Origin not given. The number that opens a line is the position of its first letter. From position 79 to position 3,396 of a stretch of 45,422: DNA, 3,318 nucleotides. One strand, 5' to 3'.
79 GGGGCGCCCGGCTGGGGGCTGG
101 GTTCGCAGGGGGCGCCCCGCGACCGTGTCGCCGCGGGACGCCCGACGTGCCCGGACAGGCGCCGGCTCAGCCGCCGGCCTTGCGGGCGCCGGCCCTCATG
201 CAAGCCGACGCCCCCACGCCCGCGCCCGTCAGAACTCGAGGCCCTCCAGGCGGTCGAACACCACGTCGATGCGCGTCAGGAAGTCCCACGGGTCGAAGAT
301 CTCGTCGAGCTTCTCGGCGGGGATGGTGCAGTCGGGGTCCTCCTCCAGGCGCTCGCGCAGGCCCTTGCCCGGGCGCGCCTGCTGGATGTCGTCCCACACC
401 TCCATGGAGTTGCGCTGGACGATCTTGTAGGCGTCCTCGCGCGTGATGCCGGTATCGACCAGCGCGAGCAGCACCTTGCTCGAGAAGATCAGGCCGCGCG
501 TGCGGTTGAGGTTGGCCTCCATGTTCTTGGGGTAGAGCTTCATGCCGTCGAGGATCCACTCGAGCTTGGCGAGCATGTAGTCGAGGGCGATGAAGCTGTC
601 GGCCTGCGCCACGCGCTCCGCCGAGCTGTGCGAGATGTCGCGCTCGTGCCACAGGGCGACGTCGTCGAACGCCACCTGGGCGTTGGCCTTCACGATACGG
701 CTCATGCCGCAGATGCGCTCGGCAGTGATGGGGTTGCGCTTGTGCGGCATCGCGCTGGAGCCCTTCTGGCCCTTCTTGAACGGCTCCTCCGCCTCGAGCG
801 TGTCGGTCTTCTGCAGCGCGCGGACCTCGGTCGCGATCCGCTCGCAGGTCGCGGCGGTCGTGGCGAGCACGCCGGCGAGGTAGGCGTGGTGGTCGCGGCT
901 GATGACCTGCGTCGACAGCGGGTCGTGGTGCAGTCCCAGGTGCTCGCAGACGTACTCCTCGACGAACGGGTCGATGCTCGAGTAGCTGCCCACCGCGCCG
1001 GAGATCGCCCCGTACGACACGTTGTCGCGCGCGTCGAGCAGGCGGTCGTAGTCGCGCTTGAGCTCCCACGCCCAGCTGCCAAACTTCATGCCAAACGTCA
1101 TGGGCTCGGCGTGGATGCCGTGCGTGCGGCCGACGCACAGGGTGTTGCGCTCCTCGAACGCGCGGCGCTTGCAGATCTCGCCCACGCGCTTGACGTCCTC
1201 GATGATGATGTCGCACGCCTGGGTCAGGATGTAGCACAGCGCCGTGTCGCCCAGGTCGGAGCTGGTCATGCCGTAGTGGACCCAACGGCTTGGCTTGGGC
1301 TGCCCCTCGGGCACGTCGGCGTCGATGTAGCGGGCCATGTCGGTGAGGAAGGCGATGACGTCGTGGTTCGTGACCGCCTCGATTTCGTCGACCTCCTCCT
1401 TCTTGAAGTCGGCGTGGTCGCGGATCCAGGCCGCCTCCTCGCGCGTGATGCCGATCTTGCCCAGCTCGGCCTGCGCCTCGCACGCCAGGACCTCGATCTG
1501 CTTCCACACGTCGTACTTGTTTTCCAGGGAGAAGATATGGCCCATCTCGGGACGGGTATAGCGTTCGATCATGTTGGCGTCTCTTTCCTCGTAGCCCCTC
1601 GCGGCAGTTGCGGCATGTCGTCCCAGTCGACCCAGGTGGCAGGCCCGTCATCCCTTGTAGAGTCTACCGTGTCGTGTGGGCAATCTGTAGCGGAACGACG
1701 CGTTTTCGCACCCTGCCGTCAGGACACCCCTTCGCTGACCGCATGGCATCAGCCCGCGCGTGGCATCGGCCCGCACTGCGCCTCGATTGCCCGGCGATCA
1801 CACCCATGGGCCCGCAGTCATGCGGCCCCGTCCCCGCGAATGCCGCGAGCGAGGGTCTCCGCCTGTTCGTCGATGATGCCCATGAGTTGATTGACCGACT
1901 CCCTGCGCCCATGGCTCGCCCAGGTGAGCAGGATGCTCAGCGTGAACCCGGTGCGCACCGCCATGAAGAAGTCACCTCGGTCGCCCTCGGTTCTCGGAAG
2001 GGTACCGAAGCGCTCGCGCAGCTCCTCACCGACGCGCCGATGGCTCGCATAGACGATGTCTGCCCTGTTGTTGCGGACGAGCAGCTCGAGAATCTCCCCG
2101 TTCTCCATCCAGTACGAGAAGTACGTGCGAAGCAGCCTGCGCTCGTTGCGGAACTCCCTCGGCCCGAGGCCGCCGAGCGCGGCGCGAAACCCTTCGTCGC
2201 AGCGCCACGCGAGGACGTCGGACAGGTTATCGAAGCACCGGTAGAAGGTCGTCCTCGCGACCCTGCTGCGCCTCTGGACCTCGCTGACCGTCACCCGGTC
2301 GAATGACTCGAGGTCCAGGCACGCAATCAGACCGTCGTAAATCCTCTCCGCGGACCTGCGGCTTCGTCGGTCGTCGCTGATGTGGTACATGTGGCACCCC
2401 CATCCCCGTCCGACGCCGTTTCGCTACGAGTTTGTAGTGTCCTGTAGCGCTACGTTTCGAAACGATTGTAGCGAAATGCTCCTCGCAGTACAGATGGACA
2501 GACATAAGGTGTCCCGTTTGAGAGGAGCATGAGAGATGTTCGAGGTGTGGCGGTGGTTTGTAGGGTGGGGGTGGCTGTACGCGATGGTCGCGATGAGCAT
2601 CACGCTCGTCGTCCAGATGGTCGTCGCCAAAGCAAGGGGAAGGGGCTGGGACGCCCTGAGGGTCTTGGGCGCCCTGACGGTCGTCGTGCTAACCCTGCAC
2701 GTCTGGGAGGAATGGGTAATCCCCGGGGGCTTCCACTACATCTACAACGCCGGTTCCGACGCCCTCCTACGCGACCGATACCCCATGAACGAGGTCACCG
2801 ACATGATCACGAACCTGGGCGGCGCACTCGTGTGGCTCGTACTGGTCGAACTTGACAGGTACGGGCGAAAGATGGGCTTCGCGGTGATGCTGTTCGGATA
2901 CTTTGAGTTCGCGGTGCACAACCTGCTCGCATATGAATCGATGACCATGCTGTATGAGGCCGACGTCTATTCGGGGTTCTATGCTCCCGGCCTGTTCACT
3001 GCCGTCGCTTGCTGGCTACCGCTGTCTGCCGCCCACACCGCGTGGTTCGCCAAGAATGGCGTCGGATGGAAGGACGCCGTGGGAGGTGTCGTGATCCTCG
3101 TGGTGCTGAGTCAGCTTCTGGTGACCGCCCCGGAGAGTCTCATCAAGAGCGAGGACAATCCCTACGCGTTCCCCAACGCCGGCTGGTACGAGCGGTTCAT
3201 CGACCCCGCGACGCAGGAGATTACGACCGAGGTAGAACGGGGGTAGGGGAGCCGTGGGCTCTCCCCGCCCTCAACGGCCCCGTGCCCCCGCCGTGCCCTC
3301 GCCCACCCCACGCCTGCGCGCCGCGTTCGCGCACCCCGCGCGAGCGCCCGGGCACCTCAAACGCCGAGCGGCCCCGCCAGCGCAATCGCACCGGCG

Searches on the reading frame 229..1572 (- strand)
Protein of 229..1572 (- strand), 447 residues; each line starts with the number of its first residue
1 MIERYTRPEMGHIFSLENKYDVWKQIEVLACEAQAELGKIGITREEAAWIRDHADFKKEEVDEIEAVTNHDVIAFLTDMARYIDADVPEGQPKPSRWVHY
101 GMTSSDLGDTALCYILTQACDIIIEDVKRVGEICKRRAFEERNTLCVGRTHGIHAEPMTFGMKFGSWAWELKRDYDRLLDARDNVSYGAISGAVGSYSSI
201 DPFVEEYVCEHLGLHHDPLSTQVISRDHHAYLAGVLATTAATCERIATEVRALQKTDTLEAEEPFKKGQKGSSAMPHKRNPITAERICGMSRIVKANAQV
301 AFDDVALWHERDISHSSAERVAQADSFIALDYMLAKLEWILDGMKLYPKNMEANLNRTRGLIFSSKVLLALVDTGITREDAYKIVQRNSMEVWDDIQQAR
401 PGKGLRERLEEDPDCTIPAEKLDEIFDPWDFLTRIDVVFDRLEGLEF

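Call 38: search_protein_families(library=pfam, proteins=[window:229-1572:-], max_evalue=0.001)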
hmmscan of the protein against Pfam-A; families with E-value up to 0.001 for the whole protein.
window:229-1572:- (447 aa): 2 families
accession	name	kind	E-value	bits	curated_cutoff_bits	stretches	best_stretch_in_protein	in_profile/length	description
PF00206.25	Lyase_1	-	5e-53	181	27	1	6-292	6-308/312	Lyase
PF10397.14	ADSL_C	-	7.6e-23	81.1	32.7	1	360-441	1-78/79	Adenylosuccinate lyase C-terminus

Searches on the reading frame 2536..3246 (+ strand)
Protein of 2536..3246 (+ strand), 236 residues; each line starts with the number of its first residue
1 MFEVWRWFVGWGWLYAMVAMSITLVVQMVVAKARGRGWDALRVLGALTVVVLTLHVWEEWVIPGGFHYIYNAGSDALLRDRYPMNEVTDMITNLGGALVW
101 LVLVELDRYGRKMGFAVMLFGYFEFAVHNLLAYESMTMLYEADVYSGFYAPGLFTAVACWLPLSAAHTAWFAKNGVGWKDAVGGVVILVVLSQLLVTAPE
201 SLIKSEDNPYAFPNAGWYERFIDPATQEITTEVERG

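Call 38: search_protein_families(library=pfam, proteins=[window:2536-3246:+], max_evalue=0.001)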
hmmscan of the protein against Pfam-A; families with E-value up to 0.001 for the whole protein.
window:2536-3246:+ (236 aa): 1 family
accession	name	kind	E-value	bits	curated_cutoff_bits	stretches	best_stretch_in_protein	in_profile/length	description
PF13787.11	HXXEE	-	4.1e-07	31.2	25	1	47-165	2-112/114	Protein of unknown function with HXXEE motif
